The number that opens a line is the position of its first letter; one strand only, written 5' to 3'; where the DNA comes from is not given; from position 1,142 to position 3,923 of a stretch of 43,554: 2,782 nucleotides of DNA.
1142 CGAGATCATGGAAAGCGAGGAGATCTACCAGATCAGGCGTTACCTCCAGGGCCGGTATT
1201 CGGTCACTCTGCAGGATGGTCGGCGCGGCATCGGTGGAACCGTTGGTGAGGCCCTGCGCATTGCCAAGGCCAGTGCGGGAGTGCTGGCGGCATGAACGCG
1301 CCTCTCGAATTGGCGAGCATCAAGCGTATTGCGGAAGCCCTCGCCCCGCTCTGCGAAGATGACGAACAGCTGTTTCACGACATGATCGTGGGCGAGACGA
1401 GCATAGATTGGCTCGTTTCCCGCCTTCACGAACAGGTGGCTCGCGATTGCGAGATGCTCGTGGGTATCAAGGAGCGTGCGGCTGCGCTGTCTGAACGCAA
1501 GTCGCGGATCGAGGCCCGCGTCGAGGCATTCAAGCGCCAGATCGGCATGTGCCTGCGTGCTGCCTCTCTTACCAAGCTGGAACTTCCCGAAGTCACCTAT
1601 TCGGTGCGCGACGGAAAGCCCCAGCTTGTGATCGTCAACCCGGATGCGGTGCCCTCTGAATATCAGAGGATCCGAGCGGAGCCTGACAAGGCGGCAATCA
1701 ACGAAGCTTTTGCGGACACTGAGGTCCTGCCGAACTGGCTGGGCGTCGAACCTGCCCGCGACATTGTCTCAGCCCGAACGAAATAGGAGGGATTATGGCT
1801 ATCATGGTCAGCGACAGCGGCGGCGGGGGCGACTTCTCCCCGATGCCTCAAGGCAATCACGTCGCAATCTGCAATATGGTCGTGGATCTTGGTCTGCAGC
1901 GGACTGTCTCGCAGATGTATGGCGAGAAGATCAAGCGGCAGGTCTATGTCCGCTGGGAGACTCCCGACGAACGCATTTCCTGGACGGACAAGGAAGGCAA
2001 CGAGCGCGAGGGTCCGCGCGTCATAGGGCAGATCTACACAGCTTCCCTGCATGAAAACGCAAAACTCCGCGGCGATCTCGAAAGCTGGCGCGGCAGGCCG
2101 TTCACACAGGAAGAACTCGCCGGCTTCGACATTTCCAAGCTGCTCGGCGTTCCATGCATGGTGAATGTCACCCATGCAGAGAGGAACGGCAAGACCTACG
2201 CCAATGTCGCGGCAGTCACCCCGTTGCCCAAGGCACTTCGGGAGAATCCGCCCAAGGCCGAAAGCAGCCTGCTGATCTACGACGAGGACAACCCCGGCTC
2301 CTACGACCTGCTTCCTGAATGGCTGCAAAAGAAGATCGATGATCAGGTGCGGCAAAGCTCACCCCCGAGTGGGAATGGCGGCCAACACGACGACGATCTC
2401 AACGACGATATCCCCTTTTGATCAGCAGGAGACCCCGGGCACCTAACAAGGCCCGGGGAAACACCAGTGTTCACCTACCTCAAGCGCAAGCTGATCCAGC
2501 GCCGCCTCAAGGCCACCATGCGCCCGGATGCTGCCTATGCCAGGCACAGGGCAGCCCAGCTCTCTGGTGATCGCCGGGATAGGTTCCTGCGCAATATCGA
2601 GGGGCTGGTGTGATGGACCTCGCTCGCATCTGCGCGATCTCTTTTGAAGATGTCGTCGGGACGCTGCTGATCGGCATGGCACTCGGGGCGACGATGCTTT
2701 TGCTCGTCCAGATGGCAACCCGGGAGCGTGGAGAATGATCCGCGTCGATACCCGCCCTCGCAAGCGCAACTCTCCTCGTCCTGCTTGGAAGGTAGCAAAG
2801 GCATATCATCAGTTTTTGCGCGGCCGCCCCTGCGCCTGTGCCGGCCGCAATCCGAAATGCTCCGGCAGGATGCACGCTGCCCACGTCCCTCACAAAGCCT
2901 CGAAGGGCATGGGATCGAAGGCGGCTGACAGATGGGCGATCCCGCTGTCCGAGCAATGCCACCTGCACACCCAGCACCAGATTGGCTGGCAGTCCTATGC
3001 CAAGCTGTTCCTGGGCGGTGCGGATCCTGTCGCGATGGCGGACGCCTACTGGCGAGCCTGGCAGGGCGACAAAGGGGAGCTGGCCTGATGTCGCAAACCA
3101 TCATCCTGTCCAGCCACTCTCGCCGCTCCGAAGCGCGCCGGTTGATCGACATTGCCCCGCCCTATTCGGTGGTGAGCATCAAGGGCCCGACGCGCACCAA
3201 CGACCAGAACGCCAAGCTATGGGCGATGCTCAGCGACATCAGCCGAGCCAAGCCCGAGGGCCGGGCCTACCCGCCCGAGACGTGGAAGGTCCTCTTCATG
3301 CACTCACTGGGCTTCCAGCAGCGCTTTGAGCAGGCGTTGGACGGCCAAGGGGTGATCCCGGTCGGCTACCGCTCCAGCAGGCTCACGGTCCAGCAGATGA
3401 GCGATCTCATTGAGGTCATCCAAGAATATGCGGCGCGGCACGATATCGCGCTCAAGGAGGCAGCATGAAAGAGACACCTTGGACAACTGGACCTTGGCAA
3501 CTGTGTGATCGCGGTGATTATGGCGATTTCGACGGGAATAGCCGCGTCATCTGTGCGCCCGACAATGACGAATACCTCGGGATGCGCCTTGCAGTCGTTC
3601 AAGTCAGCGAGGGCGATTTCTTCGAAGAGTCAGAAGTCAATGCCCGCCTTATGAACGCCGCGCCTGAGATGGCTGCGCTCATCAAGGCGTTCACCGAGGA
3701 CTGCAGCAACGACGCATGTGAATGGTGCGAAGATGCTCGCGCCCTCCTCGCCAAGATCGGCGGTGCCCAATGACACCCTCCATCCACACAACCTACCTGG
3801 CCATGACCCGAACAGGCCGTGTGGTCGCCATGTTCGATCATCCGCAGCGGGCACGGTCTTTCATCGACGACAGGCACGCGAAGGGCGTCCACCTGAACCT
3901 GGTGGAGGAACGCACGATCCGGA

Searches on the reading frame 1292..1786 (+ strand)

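Call 58: search_protein_families(library=phrogs, proteins=[window:1292-1786:+], max_evalue=0.0001)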
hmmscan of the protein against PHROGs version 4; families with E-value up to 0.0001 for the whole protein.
window:1292-1786:+ (164 aa): 1 family
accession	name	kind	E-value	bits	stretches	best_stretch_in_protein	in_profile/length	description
phrog_253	-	DNA, RNA and nucleotide metabolism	3.7e-16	60.5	1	16-148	18-154/169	Mu Gam-like end protection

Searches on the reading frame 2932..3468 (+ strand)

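Call 58: search_protein_families(library=phrogs, proteins=[window:2932-3468:+], max_evalue=0.0001)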
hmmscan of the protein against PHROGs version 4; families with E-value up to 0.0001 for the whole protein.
window:2932-3468:+ (178 aa): 2 families
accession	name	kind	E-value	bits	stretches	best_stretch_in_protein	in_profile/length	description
phrog_72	-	DNA, RNA and nucleotide metabolism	1.7e-22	81.3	1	52-176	7-144/161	NinB/ Orf homologous recombination mediator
phrog_398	-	unknown function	2.7e-05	24.9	1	82-176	45-127/225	-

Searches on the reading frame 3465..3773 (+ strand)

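Call 58: search_protein_families(library=phrogs, proteins=[window:3465-3773:+], max_evalue=0.0001)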
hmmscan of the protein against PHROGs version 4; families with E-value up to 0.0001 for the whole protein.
window:3465-3773:+ (102 aa): 1 family
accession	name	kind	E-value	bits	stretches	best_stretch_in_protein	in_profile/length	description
phrog_1273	-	unknown function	1.7e-06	29.3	1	1-101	3-100/103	-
